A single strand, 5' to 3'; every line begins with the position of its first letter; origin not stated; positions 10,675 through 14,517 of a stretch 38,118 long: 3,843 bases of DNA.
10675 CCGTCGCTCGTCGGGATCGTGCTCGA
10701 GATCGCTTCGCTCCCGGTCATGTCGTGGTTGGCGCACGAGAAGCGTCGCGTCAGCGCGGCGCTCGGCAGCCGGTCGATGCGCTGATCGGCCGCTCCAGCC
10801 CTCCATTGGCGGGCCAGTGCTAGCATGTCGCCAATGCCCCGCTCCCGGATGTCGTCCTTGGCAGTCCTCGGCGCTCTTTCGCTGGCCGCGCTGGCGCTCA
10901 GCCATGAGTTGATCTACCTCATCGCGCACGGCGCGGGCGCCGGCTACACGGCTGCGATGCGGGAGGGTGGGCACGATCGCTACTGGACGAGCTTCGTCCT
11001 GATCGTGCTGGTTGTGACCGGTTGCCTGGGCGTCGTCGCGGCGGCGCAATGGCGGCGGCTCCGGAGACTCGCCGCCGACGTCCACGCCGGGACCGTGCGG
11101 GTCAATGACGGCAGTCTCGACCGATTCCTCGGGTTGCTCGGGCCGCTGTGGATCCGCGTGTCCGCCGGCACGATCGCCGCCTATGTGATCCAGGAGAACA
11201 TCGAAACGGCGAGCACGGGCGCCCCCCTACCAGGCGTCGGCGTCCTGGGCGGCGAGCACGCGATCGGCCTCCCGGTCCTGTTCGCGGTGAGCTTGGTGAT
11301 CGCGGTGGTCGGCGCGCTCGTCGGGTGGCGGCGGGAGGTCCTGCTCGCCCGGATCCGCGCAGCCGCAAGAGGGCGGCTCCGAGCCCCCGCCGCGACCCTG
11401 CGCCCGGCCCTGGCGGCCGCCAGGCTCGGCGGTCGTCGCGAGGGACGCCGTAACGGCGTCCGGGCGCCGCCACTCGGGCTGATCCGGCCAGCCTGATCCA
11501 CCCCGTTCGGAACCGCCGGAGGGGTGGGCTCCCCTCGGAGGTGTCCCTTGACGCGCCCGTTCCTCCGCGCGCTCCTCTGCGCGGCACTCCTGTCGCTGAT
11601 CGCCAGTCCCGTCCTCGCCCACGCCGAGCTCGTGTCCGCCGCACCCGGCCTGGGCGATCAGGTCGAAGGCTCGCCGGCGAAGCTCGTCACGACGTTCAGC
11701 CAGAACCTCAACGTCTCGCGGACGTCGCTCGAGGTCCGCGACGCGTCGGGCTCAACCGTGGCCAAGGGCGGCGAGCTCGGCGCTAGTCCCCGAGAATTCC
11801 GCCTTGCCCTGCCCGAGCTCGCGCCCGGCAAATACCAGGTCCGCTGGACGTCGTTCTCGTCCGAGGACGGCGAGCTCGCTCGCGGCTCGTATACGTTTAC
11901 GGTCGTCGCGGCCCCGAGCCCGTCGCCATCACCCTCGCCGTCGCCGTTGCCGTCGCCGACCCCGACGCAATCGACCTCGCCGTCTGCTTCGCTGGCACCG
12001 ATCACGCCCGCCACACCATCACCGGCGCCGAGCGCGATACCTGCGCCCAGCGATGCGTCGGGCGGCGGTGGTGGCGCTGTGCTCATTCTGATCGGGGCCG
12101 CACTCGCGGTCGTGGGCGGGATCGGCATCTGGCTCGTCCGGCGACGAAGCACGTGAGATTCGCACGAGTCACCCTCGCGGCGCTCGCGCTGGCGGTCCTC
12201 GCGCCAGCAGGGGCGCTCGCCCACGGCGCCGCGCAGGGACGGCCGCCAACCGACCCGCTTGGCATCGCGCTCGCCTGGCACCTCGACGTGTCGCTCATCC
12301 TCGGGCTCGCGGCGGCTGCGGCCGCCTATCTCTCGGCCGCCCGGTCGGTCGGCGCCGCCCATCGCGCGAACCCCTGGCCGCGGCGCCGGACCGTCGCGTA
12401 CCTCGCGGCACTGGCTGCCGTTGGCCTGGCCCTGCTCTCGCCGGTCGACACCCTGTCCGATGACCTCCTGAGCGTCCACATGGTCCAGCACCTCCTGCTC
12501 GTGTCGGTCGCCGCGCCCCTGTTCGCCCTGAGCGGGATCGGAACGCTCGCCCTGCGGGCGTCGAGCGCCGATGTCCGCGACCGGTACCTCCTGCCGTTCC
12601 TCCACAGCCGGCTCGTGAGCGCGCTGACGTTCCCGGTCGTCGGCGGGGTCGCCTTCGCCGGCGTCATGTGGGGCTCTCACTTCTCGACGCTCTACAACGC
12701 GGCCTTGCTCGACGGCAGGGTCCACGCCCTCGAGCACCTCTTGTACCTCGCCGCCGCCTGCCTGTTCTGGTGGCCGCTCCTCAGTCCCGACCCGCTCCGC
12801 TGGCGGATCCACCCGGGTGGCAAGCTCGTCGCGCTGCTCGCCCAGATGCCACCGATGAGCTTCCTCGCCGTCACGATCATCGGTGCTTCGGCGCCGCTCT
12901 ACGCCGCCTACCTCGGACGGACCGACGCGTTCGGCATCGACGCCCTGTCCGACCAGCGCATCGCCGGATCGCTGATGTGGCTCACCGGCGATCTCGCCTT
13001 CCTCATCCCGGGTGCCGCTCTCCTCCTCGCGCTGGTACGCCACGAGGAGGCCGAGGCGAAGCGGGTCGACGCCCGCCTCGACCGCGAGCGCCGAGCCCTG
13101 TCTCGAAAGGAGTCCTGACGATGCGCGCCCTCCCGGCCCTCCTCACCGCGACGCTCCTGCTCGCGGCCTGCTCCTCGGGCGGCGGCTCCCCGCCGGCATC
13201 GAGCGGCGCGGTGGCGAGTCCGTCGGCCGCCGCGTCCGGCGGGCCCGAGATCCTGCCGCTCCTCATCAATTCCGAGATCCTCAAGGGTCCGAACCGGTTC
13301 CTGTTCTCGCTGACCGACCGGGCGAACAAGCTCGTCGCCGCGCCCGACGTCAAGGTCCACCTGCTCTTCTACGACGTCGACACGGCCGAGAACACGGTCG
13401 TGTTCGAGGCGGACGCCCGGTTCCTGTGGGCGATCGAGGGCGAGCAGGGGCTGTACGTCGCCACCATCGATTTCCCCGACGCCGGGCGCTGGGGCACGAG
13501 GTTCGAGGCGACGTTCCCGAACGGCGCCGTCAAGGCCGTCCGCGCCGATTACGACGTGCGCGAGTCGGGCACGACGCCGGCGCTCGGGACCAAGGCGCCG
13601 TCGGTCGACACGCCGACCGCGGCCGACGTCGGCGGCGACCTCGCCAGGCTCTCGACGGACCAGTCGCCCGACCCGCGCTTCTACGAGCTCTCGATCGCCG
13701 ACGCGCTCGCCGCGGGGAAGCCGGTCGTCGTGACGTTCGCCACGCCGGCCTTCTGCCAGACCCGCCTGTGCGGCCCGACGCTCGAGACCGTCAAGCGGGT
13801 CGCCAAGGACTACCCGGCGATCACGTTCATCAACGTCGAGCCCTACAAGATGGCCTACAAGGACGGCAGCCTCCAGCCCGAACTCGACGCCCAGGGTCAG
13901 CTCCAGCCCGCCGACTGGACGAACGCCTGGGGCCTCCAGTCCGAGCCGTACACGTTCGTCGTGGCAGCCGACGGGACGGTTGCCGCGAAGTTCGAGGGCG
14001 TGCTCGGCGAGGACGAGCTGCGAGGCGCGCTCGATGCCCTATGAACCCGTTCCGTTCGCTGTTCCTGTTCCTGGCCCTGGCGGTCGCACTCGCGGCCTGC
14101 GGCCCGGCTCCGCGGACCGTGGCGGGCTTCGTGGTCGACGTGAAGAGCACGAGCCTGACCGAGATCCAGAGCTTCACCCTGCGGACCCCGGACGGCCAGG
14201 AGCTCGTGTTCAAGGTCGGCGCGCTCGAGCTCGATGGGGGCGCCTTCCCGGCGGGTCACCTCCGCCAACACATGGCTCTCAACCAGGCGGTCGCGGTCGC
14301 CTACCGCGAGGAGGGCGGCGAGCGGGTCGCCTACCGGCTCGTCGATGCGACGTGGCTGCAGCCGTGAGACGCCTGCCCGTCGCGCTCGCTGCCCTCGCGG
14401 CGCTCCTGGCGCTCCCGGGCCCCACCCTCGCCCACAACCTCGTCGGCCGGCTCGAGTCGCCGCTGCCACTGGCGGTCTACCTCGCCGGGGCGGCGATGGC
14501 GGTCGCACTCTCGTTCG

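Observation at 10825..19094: Ten same-strand envelope genes joining copper-chaperone and disulfide-bond machinery to a Tat-lipoprotein multicopper oxidase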

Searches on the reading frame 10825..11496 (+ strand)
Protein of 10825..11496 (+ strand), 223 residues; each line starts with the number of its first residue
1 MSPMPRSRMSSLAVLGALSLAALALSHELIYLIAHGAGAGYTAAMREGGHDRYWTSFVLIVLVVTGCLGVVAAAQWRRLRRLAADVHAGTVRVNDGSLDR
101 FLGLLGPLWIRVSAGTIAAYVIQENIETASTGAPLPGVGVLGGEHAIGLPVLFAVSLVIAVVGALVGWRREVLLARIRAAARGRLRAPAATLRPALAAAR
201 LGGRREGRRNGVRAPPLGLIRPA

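Call 4: search_protein_families(library=pfam, proteins=[window:10825-11496:+], max_evalue=0.01)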
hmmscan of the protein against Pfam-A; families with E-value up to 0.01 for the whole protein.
window:10825-11496:+ (223 aa): 0 families

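Call 5: search_protein_families(library=ncbifam, proteins=[window:10825-11496:+], max_evalue=0.01)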
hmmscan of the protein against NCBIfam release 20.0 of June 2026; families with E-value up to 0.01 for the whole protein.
window:10825-11496:+ (223 aa): 0 families

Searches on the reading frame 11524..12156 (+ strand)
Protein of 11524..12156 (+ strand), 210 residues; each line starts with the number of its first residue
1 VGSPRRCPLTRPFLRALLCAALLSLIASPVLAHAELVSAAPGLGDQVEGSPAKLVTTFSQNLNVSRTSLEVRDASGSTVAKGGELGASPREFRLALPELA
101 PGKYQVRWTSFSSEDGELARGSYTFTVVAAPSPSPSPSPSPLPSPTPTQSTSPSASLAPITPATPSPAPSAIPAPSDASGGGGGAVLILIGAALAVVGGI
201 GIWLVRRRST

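Call 4: search_protein_families(library=pfam, proteins=[window:11524-12156:+], max_evalue=0.01)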
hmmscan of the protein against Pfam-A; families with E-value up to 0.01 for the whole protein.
window:11524-12156:+ (210 aa): 2 families
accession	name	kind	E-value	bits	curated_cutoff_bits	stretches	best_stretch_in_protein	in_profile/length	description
PF04234.18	CopC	-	6e-16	59.7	23.3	1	33-127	1-92/92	CopC domain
PF13860.13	FlgD_ig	-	6.8e-06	26.4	27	1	56-130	14-76/79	FlgD Ig-like domain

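Call 5: search_protein_families(library=ncbifam, proteins=[window:11524-12156:+], max_evalue=0.01)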
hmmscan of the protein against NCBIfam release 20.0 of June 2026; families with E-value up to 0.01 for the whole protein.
window:11524-12156:+ (210 aa): 3 families
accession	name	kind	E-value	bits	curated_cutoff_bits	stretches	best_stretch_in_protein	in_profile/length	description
NF033814.1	copper_CopC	equivalog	5.1e-13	49.4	95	1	25-127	3-106/107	copper homeostasis periplasmic binding protein CopC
NF007636.0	PRK10301.1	equivalog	3.3e-06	27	129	1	18-127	12-123/124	CopC domain-containing protein YobA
NF005176.1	PRK06655.1-1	equivalog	0.0074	16.2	230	0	60-130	93-150/197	flagellar hook assembly protein FlgD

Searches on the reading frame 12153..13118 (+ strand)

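Call 4: search_protein_families(library=pfam, proteins=[window:12153-13118:+], max_evalue=0.01)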
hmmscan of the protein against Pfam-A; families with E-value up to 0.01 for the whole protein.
window:12153-13118:+ (321 aa): 1 family
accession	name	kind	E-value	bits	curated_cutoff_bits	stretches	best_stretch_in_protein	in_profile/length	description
PF09678.15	Caa3_CtaG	-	4.2e-61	206.8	27.7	1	58-296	2-236/237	Cytochrome c oxidase caa3 assembly factor (Caa3_CtaG)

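Call 5: search_protein_families(library=ncbifam, proteins=[window:12153-13118:+], max_evalue=0.01)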
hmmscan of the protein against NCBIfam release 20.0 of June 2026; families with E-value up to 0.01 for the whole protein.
window:12153-13118:+ (321 aa): 1 family
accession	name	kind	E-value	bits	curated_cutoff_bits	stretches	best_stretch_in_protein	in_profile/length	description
TIGR02737.1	caa3_CtaG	equivalog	1.6e-14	54.1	279.35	1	48-254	15-213/281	cytochrome c oxidase assembly factor CtaG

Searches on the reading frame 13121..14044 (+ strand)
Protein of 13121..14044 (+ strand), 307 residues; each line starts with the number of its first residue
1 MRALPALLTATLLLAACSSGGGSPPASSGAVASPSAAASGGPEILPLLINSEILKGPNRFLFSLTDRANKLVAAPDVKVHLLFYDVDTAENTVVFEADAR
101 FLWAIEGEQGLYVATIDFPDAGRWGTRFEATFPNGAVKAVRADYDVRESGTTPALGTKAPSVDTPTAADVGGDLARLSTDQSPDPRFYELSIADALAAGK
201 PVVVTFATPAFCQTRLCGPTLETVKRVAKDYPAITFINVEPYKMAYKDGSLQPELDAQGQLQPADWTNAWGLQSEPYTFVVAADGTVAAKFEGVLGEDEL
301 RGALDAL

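Call 4: search_protein_families(library=pfam, proteins=[window:13121-14044:+], max_evalue=0.01)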
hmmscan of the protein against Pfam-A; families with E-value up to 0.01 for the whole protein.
window:13121-14044:+ (307 aa): 0 families

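Call 5: search_protein_families(library=ncbifam, proteins=[window:13121-14044:+], max_evalue=0.01)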
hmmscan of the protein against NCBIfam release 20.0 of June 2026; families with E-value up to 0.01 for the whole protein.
window:13121-14044:+ (307 aa): 0 families

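Call 9: search_solved_structures(query=window:13121-14044:+, max_evalue=1, show_alignments=2)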
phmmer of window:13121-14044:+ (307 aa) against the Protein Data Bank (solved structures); distinct sequences matched with E-value up to 1: 1.
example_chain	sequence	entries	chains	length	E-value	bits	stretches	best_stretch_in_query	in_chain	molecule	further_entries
1kng_A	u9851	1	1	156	0.15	14.6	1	269-304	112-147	THIOL:DISULFIDE INTERCHANGE PROTEIN CYCY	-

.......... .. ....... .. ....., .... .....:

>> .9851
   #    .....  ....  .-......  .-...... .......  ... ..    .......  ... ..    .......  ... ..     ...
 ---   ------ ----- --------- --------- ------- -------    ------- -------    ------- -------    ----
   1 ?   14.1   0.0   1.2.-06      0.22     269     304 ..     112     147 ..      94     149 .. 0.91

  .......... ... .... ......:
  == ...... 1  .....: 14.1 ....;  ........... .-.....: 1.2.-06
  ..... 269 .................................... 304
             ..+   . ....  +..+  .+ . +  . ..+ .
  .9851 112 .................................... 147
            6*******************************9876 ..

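Call 41: find_homologous_proteins(query=window:13121-14044:+)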
Query window:13121-14044:+ (307 aa): 1368 proteins with E <= 0.001 among 8000 candidates; the best 120 are listed.
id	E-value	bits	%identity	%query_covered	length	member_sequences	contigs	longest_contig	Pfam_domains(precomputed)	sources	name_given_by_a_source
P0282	6.5e-199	677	100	100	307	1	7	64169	PF13098.14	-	-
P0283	2.2e-196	669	99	100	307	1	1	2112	-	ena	-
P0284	1.0e-187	641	93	100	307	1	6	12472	-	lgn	-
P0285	2.5e-176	603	89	100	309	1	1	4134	-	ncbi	-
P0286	5.3e-176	602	88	100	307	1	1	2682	PF13098.14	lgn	-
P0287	1.4e-175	601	89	100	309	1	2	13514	-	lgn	-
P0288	2.3e-175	600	89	95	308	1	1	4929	-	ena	-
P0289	9.0e-175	598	88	95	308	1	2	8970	-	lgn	-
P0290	3.3e-174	596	87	99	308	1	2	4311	-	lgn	-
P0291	2.2e-173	594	88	95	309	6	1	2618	-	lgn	-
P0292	4.4e-173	593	89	90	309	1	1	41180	-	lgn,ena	-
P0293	5.6e-173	592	85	100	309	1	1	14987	-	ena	-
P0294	1.1e-172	591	86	100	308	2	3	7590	-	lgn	-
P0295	1.5e-172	591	86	100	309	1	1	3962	-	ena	-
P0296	4.4e-172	589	86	100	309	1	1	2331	-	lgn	-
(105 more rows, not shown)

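Call 58: predict_structure(alignment_id=A3)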
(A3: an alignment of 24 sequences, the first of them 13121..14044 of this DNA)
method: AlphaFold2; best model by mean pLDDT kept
length: 307 residues; sequences in the alignment: 24
mean_pLDDT: 82.7   pTM: 0.76
mean pLDDT of the five models: 82.7, 81.4, 78.5, 78.2, 77.4
residues with pLDDT >= 90: 173; 70-90: 77; 50-70: 12; < 50: 45
segments of 3 or more residues with pLDDT < 50: 1-41, 213-216
pLDDT, mean of each block of 10 residues (from residue 1): 41 38 35 36 73 89 82 85 94 94 74 92 94 88 92 95 97 93 95 98 88 57 94 96 92 92 95 89 97 90 94
secondary structure, 60 per line:
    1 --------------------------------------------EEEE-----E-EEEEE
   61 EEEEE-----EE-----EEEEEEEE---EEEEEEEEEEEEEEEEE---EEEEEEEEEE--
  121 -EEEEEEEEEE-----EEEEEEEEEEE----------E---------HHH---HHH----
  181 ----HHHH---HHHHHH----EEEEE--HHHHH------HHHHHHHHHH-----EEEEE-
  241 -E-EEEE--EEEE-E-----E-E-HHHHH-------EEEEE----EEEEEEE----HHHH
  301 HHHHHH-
elements in order: E45-48 E56-65 E78-85 E89-105 E109-118 E122-131 E137-147 H185-188 H192-197 E202-206 H209-213 H220-229 E235-239 E244-247 E250-253 H265-269 E277-281 E286-292 H297-306

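Call 61: fold_search(model_id=the predicted structure, library=pdb)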
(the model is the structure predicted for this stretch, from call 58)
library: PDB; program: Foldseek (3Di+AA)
matches with E <= 10: 1797; with E <= 0.001: 19
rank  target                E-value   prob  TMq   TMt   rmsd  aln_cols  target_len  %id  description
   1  9ll2_A                2.6e-05  1.00  0.24  0.56   5.9       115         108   16  Crystal structure of the Helicobacter pylori copper resistance determinant CrdA in the apo form (released 2025-11-19)
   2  9ll4_A                1.3e-04  1.00  0.24  0.57   4.5       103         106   18  Crystal structure of the Helicobacter pylori copper resistance determinant CrdA in complex with silver ions in space g (released 2025-11-19)
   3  6s5w_B                2.4e-04  1.00  0.23  0.56   5.9       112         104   14  Structure of Rib domain 'Rib Long' from Lactobacillus acidophilus (released 2019-12-11)
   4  2pnd                  3.0e-04  1.00  0.20  0.40   6.4       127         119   12  Structure or murine CRIg (released 2007-05-01)
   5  9gpa                  3.2e-04  1.00  0.25  0.15   6.1       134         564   13  ManDH5- a beta-D-Mannanase of GH5 family from Dictyoglomus thermophilium (released 2025-09-17)
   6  4aq1_C                3.3e-04  0.98  0.21  0.11  17.7       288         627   10  Structure of the SbsB S-layer protein of Geobacillus stearothermophilus PV72p2 in complex with nanobody KB6 (released 2012-06-13)
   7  9gmj                  3.7e-04  1.00  0.25  0.15   7.2       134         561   13  The crystal structure of ManDH5 Selenomethionine derivative at 1.6 Angstroms resolution - a beta-D-Mannanase of GH5 fami (released 2025-09-10)
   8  6rpt_C                4.0e-04  1.00  0.25  0.56   4.8       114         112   14  Structure of tick complement inhibitor CirpT1 complexed with macroglobubulin domain 4 of human complement C5 (released 2020-01-08)
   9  6s5w_A                4.2e-04  1.00  0.21  0.52   7.0       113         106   15  Structure of Rib domain 'Rib Long' from Lactobacillus acidophilus (released 2019-12-11)
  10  6rpt_A                4.2e-04  1.00  0.22  0.46   5.7       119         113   15  Structure of tick complement inhibitor CirpT1 complexed with macroglobubulin domain 4 of human complement C5 (released 2020-01-08)
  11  6qyc_B                4.4e-04  1.00  0.24  0.13   9.1       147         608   14  Crystal structure of MtrC from Shewanella baltica OS185 (released 2020-04-22)
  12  9gpe_A                5.0e-04  1.00  0.24  0.14   7.3       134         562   12  ManDH5 E303Q in complex with mannotetraose after co-crystalliztion with mannotetraose at 1.6 angstroms resolution a be (released 2025-09-17)
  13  4aq1_A                5.0e-04  0.97  0.21  0.10  18.2       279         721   13  Structure of the SbsB S-layer protein of Geobacillus stearothermophilus PV72p2 in complex with nanobody KB6 (released 2012-06-13)
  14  5icu                  6.6e-04  1.00  0.23  0.53   4.9       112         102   11  The crystal structure of CopC from Methylosinus trichosporium OB3b (released 2016-04-06)
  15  9gpc                  7.7e-04  1.00  0.25  0.15   7.6       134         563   13  The crystal structure of ManDH5 E303Q mutant at 1.4 Angstroms Resolution - a beta-D-Mannanase of GH5 family from Dictyog (released 2025-09-17)
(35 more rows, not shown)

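Call 78: search_solved_structures(query=A3, max_evalue=1, show_alignments=2)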
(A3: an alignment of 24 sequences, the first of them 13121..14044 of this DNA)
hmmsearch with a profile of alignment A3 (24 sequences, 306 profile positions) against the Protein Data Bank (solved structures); distinct sequences matched with E-value up to 1: 7.
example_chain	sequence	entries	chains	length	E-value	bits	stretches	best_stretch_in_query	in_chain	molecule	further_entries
4ttb_A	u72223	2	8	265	0.32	13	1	265-298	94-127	Iodotyrosine dehalogenase 1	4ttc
5yak_A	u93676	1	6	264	0.33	13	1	265-298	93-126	Iodotyrosine deiodinase 1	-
3ia1_A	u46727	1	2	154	0.49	12.4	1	261-303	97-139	Thio-disulfide isomerase/thioredoxin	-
3ios_A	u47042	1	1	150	0.5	12.4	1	198-305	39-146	Disulfide bond forming protein (DsbF)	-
3gb5_A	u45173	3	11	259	0.57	12.2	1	262-298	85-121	Iodotyrosine dehalogenase 1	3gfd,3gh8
3tnz_A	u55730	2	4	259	0.59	12.2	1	262-298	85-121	Iodotyrosine dehalogenase 1 | Iodotyrosine deiodinase 1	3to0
1kng_A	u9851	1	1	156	0.62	12.1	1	268-302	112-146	THIOL:DISULFIDE INTERCHANGE PROTEIN CYCY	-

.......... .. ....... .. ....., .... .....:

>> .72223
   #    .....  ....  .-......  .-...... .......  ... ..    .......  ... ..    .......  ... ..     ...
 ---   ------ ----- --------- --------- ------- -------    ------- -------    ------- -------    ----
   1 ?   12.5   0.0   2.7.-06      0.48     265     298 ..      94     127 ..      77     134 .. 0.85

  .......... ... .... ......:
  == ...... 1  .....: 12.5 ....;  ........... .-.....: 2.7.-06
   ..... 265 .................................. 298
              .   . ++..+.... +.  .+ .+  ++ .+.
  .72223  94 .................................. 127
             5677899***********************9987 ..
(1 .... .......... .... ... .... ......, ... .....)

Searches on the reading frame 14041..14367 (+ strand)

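Call 4: search_protein_families(library=pfam, proteins=[window:14041-14367:+], max_evalue=0.01)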
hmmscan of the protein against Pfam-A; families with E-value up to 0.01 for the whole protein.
window:14041-14367:+ (108 aa): 0 families

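Call 5: search_protein_families(library=ncbifam, proteins=[window:14041-14367:+], max_evalue=0.01)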
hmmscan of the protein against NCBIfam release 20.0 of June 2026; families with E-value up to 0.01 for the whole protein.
window:14041-14367:+ (108 aa): 1 family
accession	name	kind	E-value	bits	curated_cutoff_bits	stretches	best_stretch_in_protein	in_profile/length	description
NF047847.2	SS_mature_LptM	equivalog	0.0061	16.6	27.7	1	1-21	1-21/31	LPS translocon maturation chaperone LptM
